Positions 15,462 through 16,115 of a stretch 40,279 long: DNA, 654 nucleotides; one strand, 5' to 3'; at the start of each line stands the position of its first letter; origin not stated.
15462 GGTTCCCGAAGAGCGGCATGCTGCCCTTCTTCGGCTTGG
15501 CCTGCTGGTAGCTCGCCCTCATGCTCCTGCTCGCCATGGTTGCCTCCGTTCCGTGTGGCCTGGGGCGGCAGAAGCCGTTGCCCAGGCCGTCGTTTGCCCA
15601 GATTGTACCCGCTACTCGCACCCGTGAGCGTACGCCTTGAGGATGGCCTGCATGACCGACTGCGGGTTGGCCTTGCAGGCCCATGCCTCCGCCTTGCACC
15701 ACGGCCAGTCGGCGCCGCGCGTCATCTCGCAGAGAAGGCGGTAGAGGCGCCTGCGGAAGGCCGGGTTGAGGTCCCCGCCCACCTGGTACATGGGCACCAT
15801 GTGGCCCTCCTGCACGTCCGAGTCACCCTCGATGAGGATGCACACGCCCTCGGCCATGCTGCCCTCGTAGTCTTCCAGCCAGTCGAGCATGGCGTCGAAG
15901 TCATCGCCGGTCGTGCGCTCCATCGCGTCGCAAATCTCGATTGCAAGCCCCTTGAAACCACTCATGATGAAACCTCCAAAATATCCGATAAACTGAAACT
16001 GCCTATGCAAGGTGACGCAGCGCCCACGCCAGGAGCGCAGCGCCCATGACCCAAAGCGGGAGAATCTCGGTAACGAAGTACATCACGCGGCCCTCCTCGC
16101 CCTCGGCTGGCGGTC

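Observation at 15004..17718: Inverted five-ORF orphan operon with its own XRE regulator and palindromic operators, inserted between the replication origin and the packaging genes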

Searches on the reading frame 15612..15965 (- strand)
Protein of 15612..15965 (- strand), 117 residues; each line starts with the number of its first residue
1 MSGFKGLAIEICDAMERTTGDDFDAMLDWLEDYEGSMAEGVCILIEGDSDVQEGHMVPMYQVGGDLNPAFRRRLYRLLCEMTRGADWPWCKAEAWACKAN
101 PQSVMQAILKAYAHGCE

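Call 4: search_protein_families(library=pfam, proteins=[window:15612-15965:-], max_evalue=1)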
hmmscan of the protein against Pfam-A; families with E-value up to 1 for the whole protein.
window:15612-15965:- (117 aa): 2 families
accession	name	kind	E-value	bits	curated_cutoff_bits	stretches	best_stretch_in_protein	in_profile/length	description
PF24899.1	UBA_DHX29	-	0.014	15.6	27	1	10-30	18-40/55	ATP-dependent RNA helicase DHX29, UBA domain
PF01337.24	Barstar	-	0.13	12.7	23.4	1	17-50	29-61/96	Barstar (barnase inhibitor)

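Call 5: search_protein_families(library=phrogs, proteins=[window:15612-15965:-], max_evalue=1)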
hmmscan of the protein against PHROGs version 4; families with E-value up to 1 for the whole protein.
window:15612-15965:- (117 aa): 0 families

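Call 6: search_protein_families(library=padloc, proteins=[window:15612-15965:-], max_evalue=1)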
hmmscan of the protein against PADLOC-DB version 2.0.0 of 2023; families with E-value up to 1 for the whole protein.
window:15612-15965:- (117 aa): 0 families

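Call 16: search_protein_families(library=ncbifam, proteins=[window:15612-15965:-], max_evalue=1)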
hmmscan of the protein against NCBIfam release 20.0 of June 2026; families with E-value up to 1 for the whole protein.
window:15612-15965:- (117 aa): 0 families

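Call 31: find_related_loci(query=window:15612-15965:-, collection=viral_contigs, flank=6000)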
Query window:15612-15965:- (117 aa) in viral_contigs; peptide patterns used: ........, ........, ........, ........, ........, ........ (x = any residue, [..] = any of these).
4 stretches matched a pattern; 1 encode a relative of the query (tblastn E <= 1e-3); 1 distinct loci.
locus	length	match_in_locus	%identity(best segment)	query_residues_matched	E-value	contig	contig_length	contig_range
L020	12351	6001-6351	99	1-117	3e-79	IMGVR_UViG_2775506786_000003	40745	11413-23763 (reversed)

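Call 58: search_solved_structures(query=window:15612-15965:-, max_evalue=10)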
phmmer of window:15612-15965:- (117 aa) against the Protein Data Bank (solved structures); distinct sequences matched with E-value up to 10: 0.
